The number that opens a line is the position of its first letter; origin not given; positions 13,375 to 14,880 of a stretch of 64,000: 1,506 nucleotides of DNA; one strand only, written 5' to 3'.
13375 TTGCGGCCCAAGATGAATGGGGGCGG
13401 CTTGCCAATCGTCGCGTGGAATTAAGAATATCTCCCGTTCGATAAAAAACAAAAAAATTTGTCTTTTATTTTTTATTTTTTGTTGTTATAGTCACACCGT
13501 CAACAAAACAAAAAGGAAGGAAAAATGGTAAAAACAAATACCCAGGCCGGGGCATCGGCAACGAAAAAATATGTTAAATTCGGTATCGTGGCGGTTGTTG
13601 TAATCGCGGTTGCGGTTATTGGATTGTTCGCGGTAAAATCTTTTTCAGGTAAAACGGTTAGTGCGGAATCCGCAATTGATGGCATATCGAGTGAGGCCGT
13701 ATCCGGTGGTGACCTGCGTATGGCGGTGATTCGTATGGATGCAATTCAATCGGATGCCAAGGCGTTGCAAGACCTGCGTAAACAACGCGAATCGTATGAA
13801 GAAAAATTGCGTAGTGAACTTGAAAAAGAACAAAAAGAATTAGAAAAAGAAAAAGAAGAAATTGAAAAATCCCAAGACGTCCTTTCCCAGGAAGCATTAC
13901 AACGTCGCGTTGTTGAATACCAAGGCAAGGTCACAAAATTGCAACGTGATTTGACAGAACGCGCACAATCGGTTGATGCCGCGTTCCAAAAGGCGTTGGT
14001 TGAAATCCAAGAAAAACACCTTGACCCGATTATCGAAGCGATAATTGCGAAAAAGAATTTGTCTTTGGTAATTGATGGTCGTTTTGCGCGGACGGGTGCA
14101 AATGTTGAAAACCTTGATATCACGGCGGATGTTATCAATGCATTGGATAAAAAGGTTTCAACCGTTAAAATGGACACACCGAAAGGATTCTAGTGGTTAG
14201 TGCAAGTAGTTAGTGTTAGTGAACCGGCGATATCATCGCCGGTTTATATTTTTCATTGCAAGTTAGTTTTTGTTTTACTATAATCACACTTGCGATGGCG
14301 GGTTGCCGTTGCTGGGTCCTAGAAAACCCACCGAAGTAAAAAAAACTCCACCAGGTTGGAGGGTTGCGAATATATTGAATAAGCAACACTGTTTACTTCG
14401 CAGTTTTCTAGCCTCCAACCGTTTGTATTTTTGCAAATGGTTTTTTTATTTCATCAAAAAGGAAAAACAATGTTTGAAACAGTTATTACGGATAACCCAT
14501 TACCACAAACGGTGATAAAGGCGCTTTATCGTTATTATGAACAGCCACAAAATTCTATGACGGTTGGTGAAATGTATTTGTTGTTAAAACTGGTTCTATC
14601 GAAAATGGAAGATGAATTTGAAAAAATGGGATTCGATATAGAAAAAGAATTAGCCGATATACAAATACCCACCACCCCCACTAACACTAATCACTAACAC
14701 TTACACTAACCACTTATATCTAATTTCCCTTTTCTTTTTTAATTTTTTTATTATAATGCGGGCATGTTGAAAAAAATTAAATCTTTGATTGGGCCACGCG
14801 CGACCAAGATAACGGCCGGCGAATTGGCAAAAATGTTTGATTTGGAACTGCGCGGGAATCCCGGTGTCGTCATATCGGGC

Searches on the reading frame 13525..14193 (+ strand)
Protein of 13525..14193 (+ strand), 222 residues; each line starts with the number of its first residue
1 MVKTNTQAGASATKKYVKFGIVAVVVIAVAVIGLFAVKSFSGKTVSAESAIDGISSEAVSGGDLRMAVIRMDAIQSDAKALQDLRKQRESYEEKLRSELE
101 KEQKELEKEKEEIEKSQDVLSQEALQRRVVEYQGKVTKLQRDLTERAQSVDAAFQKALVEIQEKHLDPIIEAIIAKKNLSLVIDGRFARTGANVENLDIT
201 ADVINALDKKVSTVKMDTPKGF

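Call 12: search_protein_families(library=ncbifam, proteins=[window:13525-14193:+])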
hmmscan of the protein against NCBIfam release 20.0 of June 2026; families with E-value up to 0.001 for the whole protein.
window:13525-14193:+ (222 aa): 2 families
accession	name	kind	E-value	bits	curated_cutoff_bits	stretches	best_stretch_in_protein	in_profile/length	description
NF045487.1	ASRP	equivalog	0.00032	19.4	300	1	71-164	141-233/593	archaea-specific SMC-related protein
TIGR03752.1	conj_TIGR03752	hypoth_equivalog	0.00035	20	241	1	22-162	7-140/471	TIGR03752 family integrating conjugative element protein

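Call 13: search_protein_families(library=pfam, proteins=[window:13525-14193:+])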
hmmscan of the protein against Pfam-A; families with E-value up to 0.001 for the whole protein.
window:13525-14193:+ (222 aa): 1 family
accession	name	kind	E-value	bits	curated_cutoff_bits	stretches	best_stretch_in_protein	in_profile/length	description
PF03938.19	OmpH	-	1e-16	61.9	32.4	1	66-207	2-141/141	Outer membrane protein (OmpH-like)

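Call 14: find_encoding_contigs(protein=window:13525-14193:+, flank=10000, max_places=10)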
Protein window:13525-14193:+ (222 aa): 6 contigs read that carry it; 4 places shown.
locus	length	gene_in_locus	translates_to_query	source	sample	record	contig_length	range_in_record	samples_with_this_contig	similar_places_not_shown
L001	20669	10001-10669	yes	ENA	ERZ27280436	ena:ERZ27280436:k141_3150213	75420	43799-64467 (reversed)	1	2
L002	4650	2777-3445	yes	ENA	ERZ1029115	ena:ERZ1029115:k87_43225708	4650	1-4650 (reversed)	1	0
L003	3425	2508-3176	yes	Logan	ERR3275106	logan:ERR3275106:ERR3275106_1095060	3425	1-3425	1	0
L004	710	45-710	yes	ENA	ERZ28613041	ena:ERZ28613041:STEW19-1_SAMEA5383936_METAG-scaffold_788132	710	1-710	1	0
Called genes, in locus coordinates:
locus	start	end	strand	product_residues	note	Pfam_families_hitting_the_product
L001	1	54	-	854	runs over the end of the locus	-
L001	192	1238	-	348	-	PF03033:Glyco_transf_28, PF04101:Glyco_tran_28_C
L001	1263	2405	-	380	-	PF01098:FTSW_RODA_SPOVE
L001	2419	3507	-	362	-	PF00953:Glycos_transf_4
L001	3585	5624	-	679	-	PF00912:Transgly, PF00905:Transpeptidase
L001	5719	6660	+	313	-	-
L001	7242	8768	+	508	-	PF13177:DNA_pol3_delta2, PF13604:AAA_30 (weak), PF00004:AAA, PF07728:AAA_5 (faint), PF13401:AAA_22 (weak), PF22608:DNAX_ATPase_lid, PF12169:DNA_pol3_gamma3, PF12362:DUF3646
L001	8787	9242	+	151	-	-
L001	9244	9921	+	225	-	PF00691:OmpA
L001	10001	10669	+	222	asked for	PF03938:OmpH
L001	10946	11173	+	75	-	-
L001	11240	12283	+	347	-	PF04613:LpxD, PF24894:Hexapep_GlmU (faint), PF25087:GMPPB_C, PF00132:Hexapep, PF25084:LbH_EIF2B (weak), PF00132:Hexapep (weak), PF25084:LbH_EIF2B (weak), PF00132:Hexapep, +1 more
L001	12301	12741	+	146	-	PF22817:ApeP-like, PF07977:FabA, PF22818:ApeI-like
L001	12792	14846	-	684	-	-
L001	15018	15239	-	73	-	-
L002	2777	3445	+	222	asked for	PF03938:OmpH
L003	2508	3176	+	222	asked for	PF03938:OmpH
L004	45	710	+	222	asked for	PF03938:OmpH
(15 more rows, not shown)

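Call 59: find_related_loci(query=window:13525-14193:+, collection=metagenome_contigs, flank=2500)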
Query window:13525-14193:+ (222 aa) in metagenome_contigs; peptide patterns used: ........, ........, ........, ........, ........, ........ (x = any residue, [..] = any of these).
600 stretches matched a pattern (row limit reached: there are more); 20 encode a relative of the query (tblastn E <= 1e-3); 20 distinct loci.
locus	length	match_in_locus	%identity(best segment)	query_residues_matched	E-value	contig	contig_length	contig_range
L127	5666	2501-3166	100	1-222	2e-144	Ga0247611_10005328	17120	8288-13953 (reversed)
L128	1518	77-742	95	1-222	1e-124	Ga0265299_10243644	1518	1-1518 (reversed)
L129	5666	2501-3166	91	1-222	3e-114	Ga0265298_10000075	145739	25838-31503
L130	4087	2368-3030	77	1-222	1e-108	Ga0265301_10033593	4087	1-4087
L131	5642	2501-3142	75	3-222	2e-104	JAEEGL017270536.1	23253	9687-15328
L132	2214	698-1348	76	3-222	3e-108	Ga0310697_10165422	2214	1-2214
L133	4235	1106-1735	78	11-222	3e-96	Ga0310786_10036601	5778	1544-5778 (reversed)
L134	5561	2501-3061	78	35-222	1e-93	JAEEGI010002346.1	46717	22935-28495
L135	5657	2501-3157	64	1-222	8e-91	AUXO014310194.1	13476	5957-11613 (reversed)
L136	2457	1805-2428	64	14-222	1e-86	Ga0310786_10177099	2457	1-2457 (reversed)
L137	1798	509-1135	67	14-221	5e-88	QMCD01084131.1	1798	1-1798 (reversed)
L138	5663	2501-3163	64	1-222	5e-81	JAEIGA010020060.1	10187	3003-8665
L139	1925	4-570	68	35-222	7e-84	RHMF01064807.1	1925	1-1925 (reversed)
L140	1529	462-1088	59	14-222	9e-76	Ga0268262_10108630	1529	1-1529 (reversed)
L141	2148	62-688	60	14-222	1e-72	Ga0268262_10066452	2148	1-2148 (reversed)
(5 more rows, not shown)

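Call 63: find_homologous_proteins(query=window:13525-14193:+, max_evalue=1e-20)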
Query window:13525-14193:+ (222 aa): 1522 proteins with E <= 1e-20 among 2534 candidates; the best 120 are listed.
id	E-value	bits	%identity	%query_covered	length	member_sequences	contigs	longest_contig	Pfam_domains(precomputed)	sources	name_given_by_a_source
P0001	1.5e-126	437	100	100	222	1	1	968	PF03938.20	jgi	jgi:Skp family chaperone for outer membrane proteins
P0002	3.1e-121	420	94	100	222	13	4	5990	PF03938.20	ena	-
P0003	1.4e-118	411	91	100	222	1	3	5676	PF03938.20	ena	-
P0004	1.5e-118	411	92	100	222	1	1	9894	PF03938.20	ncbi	-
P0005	2.7e-118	410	91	100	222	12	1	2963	PF03938.20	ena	-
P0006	2.0e-116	404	90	100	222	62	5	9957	PF03938.20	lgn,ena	-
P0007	5.0e-116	403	89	100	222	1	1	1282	PF03938.20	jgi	-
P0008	1.7e-114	398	88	100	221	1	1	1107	PF03938.20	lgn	-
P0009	1.8e-114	398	88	100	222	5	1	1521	PF03938.20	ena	-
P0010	3.3e-114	397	90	100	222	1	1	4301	PF03938.20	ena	-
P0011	2.3e-113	394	90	100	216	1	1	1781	PF03938.20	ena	-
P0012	1.2e-112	392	86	100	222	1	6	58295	PF03938.20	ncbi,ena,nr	ncbi:MAG: OmpH family outer membrane protein [Alphaproteobacteria bacterium]|nr:OmpH family outer me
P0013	1.7e-112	391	99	91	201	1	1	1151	PF03938.20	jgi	jgi:Skp family chaperone for outer membrane proteins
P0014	3.5e-100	351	77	100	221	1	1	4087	PF03938.20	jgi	-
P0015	8.9e-99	347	75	100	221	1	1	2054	PF03938.20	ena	-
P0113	1.1e-87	311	68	100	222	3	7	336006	PF03938.20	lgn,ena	-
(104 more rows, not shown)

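Call 65: find_encoding_contigs(protein=P0113, flank=10000, max_places=3)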
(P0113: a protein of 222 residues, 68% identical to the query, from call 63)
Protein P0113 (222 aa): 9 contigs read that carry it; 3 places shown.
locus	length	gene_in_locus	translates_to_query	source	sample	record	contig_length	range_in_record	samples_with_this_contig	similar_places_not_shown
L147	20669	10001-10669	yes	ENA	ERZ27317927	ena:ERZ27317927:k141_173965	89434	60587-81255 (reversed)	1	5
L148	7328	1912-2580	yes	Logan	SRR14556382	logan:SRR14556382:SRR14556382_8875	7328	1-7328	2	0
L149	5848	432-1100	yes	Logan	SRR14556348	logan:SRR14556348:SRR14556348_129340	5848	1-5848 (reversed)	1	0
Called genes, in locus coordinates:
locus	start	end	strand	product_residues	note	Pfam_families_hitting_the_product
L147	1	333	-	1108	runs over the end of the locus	-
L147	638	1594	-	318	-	PF00849:PseudoU_synth_2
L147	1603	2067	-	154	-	-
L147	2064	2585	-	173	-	PF13717:Zn_ribbon_4 (weak), PF11906:DUF3426 (faint)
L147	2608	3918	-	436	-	-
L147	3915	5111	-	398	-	-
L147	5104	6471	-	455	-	-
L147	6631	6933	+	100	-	-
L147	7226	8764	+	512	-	PF13177:DNA_pol3_delta2, PF13604:AAA_30 (weak), PF00004:AAA, PF13401:AAA_22 (weak), PF22608:DNAX_ATPase_lid, PF12169:DNA_pol3_gamma3, PF12362:DUF3646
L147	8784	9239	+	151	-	-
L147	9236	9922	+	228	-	PF00691:OmpA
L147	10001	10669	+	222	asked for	PF03938:OmpH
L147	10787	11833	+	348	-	PF04613:LpxD, PF24894:Hexapep_GlmU (faint), PF25087:GMPPB_C, PF00132:Hexapep, PF25084:LbH_EIF2B (weak), PF14602:Hexapep_2 (faint), PF00132:Hexapep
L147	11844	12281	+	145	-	PF22817:ApeP-like, PF07977:FabA, PF22818:ApeI-like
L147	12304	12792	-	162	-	PF01988:VIT1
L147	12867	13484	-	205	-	PF13036:LpoB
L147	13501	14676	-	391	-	-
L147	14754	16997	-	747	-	PF02534:T4SS-DNA_transf, PF10412:TrwB_AAD_bind, PF02534:T4SS-DNA_transf, PF12696:TraG-D_C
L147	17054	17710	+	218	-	PF04452:Methyltrans_RNA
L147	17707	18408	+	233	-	PF01479:S4, PF00849:PseudoU_synth_2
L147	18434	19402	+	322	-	PF25575:TPR_BSK1_C (faint), PF13371:TPR_9 (faint), PF13414:TPR_11 (weak), PF13424:TPR_12 (faint), PF13432:TPR_16 (weak), PF00515:TPR_1 (weak), PF07719:TPR_2 (weak), PF13181:TPR_8 (weak), +5 more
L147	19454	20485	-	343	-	-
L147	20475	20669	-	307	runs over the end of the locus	PF00140:Sigma70_r1_2 (faint), PF04542:Sigma70_r2, PF04545:Sigma70_r4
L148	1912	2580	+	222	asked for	PF03938:OmpH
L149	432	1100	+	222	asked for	PF03938:OmpH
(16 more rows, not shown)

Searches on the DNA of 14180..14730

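Call 54: search_rna_families(source=window, start=14180, end=14730, threshold=evalue, max_evalue=1, show_alignments=2)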
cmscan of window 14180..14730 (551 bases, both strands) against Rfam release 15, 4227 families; matches with E-value up to 1: 6.
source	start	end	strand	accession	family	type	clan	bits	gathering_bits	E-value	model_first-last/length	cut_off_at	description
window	14354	14428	+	RF02221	sRNA-Xcc1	Gene; sRNA;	-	29.4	53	0.0045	1-87/87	no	sRNA-Xcc1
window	14212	14295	-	RF02029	sraA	Gene; sRNA;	-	24.3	56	0.19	1-95/95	no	sraA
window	14219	14332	-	RF04184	BTnc060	Gene; sRNA;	-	23.1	228.9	0.22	1-213/213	no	Bacteroides sRNA BTnc060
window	14193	14251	+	RF02551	DapZ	Cis-reg;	-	20.4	56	0.42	16-78/78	no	ABC transporter regulator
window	14453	14480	+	RF01320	CRISPR-DR7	Gene; CRISPR;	CL00015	18.3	37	0.87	1-37/37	no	CRISPR RNA direct repeat element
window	14365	14447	+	RF02631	Hrs13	Gene; sRNA;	-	15.7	52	0.35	1-82/82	no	Hfq-regulated sRNA 13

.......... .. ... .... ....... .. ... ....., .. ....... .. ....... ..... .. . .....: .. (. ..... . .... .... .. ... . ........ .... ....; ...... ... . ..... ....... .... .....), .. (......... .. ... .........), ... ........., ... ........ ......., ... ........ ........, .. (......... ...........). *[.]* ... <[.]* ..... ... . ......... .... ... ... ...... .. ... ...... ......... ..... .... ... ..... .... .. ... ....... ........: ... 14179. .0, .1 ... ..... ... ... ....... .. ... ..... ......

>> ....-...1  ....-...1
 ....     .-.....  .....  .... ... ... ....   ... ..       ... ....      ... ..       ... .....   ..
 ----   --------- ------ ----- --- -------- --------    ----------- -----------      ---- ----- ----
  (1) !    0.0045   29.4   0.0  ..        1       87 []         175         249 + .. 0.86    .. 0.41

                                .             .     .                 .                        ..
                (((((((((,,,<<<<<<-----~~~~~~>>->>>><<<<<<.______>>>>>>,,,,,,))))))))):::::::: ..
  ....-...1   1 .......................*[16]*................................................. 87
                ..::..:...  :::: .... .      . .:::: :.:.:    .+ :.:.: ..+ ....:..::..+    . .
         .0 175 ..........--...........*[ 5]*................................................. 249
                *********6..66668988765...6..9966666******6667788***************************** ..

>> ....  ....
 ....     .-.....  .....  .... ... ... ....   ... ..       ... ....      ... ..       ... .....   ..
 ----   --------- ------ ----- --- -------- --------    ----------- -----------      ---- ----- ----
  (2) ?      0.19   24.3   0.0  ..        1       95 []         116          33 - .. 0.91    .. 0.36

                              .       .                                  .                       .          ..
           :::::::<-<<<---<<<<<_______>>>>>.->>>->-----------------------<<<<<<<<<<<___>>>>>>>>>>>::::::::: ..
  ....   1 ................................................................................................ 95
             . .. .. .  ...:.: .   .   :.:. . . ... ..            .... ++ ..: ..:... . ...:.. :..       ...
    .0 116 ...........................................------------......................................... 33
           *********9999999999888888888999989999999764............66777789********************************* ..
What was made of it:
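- Tried and rejected: The cassette region gives only sub-threshold hits (sRNA-Xcc1, 29 bits against 53; call 54).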
